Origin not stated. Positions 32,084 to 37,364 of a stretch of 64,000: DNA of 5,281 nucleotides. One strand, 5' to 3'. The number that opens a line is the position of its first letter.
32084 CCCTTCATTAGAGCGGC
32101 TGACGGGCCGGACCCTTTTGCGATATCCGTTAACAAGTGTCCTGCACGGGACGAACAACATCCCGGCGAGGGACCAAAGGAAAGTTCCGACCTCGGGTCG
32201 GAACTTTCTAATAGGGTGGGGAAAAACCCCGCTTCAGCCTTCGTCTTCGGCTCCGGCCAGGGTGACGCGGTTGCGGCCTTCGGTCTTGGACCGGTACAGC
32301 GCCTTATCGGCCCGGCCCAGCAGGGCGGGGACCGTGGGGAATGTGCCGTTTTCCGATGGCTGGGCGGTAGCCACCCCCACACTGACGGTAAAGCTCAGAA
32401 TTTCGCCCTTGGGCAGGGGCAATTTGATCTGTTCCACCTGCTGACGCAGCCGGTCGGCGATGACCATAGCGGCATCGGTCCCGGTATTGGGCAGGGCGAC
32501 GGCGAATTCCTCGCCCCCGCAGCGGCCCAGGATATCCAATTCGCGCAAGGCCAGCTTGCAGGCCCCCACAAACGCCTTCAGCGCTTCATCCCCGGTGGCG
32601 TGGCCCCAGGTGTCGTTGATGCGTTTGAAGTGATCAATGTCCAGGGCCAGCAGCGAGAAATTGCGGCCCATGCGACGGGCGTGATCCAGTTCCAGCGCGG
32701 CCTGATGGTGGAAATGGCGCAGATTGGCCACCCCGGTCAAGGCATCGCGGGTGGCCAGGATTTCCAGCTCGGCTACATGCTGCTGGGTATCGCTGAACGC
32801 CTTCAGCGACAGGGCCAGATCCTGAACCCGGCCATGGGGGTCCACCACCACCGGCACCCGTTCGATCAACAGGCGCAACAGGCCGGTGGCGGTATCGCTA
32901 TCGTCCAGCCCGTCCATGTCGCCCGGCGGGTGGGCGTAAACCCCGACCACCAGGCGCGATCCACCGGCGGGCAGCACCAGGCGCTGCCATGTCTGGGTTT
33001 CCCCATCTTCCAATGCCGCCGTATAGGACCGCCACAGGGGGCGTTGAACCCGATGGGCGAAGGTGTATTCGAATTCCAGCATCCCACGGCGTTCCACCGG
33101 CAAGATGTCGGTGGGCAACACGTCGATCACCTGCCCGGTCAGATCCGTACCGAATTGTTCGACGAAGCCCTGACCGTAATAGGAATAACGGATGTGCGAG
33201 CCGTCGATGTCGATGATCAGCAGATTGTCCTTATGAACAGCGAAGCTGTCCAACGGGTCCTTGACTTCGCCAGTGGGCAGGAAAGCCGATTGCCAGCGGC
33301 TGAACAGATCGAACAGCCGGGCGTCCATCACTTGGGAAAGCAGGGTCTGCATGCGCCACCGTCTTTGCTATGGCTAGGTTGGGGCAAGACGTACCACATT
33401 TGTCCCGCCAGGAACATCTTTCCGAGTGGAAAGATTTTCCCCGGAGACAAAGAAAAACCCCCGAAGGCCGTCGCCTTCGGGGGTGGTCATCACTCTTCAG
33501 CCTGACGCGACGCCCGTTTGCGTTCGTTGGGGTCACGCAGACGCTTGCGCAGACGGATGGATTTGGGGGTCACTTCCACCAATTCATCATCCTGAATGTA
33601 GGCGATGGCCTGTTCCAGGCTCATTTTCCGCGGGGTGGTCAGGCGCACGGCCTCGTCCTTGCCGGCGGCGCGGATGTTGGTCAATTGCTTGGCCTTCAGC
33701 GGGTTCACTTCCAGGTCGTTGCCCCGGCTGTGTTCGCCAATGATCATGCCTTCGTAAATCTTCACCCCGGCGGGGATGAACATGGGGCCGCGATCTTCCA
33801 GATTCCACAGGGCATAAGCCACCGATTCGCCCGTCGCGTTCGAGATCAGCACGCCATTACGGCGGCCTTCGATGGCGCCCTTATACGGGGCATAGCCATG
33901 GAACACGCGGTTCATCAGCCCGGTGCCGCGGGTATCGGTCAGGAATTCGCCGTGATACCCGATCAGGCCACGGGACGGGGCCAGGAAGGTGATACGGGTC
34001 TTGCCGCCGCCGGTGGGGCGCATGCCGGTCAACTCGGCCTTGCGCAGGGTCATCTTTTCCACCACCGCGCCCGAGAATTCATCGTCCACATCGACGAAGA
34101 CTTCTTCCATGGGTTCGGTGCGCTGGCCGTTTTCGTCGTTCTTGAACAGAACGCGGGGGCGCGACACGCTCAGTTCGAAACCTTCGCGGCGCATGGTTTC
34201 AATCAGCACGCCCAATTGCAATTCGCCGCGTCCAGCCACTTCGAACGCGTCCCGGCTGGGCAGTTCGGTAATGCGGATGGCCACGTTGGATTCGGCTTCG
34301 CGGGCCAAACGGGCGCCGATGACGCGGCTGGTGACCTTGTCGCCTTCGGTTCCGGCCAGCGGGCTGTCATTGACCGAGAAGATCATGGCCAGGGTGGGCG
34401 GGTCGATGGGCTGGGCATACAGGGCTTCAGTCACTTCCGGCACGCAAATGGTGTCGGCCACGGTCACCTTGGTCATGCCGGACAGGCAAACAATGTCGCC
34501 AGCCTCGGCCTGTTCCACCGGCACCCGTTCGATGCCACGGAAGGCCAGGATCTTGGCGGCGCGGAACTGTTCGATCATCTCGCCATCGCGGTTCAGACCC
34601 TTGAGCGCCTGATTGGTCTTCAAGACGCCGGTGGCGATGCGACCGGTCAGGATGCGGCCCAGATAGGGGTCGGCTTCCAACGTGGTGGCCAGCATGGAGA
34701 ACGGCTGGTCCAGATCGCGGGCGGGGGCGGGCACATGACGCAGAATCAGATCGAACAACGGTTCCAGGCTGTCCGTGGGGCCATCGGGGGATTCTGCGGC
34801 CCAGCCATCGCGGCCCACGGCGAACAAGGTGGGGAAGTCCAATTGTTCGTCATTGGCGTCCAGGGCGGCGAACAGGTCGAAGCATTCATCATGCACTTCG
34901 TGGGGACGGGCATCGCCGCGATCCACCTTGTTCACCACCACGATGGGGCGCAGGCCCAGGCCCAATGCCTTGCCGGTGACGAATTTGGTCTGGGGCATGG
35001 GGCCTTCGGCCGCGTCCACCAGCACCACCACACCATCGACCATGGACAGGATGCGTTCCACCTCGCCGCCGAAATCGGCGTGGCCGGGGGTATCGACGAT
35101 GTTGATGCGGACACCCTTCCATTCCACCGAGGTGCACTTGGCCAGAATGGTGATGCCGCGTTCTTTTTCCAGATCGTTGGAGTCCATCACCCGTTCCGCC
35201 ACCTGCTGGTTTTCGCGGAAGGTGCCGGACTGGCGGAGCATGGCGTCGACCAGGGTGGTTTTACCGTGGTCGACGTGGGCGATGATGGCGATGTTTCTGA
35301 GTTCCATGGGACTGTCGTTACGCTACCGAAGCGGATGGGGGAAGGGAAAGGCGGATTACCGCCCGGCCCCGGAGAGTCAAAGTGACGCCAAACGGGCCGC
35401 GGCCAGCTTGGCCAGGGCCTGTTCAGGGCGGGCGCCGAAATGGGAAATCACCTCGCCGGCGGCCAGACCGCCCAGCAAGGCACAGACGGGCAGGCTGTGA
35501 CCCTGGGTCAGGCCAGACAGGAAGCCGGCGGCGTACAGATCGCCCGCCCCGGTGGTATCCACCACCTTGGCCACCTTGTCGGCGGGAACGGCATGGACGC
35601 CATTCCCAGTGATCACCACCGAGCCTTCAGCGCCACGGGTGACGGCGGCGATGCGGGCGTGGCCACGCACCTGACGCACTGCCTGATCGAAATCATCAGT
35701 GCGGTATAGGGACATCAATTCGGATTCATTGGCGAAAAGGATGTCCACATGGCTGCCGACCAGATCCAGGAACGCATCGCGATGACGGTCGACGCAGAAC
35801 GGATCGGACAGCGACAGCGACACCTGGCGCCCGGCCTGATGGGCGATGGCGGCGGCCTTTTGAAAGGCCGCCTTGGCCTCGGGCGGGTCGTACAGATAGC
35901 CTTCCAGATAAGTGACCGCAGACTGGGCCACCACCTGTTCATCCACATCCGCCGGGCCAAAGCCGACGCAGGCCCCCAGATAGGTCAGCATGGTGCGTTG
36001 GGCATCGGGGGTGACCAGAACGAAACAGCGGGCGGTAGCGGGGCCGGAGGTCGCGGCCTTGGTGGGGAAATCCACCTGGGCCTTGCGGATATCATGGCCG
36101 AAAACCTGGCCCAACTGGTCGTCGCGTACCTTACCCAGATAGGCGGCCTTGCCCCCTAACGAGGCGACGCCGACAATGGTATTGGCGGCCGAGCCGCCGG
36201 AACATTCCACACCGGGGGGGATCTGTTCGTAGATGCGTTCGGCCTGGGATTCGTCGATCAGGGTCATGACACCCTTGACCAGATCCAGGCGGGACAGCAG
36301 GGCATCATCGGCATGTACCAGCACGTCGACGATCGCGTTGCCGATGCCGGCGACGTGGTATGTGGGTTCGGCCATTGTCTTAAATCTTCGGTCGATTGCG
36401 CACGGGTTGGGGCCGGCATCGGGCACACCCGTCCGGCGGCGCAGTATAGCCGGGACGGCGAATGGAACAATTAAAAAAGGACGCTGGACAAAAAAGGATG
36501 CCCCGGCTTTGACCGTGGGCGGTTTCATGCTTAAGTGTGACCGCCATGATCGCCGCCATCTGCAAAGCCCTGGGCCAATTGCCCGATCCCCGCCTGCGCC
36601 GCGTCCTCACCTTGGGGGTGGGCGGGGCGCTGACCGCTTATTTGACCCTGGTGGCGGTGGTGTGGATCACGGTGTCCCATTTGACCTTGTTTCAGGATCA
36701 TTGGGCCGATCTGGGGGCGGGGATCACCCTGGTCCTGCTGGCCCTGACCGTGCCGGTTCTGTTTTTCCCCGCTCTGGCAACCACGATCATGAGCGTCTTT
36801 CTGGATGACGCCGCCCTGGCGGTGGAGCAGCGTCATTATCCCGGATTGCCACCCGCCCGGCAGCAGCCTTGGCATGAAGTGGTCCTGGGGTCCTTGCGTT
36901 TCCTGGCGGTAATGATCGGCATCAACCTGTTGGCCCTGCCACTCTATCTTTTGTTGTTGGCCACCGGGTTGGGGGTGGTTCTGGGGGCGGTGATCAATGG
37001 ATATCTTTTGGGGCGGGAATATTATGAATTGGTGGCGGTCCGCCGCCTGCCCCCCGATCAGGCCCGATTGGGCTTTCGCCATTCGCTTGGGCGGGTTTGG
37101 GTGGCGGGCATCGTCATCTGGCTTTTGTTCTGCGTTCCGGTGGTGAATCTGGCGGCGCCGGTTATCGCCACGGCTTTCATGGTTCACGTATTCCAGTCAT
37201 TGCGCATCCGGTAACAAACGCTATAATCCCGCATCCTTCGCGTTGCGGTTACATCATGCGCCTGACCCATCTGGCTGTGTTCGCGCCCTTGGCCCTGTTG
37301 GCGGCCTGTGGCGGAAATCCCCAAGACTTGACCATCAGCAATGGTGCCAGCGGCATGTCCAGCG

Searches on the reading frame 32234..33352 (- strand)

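Call 10: search_protein_families(library=pfam, proteins=[window:32234-33352:-], max_evalue=0.01)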
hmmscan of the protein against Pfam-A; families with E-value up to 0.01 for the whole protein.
window:32234-33352:- (372 aa): 1 family
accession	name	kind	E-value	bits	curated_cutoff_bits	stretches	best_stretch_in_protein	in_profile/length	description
PF00990.26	GGDEF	-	3.5e-41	141.1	23.8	1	200-362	1-161/161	Diguanylate cyclase, GGDEF domain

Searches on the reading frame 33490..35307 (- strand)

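Call 10: search_protein_families(library=pfam, proteins=[window:33490-35307:-], max_evalue=0.01)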
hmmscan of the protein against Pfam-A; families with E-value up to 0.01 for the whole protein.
window:33490-35307:- (605 aa): 7 families
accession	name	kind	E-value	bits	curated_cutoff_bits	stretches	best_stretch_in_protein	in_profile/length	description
PF00009.33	GTP_EFTU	-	6.7e-54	182.8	26.5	1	2-193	2-187/188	Elongation factor Tu GTP binding domain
PF21018.2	BipA_C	-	3.5e-48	162.4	23.8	1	484-591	1-108/110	TypA/BipA C-terminal domain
PF00679.30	EFG_C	-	1.2e-20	73.7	27.9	1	397-479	3-85/89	Elongation factor G C-terminus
PF03144.31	GTP_EFTU_D2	-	2.6e-08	34.6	30.3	1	217-288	1-73/73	Elongation factor Tu domain 2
PF22042.2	EF-G_D2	-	3.4e-08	33.9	27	1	203-289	2-83/84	Elongation factor G domain 2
PF01926.29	MMR_HSR1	-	3.8e-05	24.2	21.9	1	6-127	2-113/113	50S ribosome-binding GTPase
PF00735.24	Septin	-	0.00066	19.5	26.2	1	6-79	7-75/280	Septin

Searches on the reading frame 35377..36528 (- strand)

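Call 7: search_protein_families(library=pfam, proteins=[window:35377-36528:-])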
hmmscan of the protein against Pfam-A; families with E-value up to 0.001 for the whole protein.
window:35377-36528:- (383 aa): 2 families
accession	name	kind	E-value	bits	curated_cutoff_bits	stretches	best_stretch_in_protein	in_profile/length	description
PF00294.29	PfkB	-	1.4e-46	159.7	25.8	1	110-367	35-296/302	pfkB family carbohydrate kinase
PF25270.1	Khk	-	0.0005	19.8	35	1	279-368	264-353/365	Prokaryotic ketohexokinase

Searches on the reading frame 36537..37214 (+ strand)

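Call 10: search_protein_families(library=pfam, proteins=[window:36537-37214:+], max_evalue=0.01)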
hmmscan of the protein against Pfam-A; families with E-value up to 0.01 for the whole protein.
window:36537-37214:+ (225 aa): 1 family
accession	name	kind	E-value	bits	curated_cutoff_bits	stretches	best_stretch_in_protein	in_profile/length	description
PF07264.17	EI24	-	1.4e-23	84.5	32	1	9-208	3-199/199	Sulfate transporter CysZ/Etoposide-induced protein 2.4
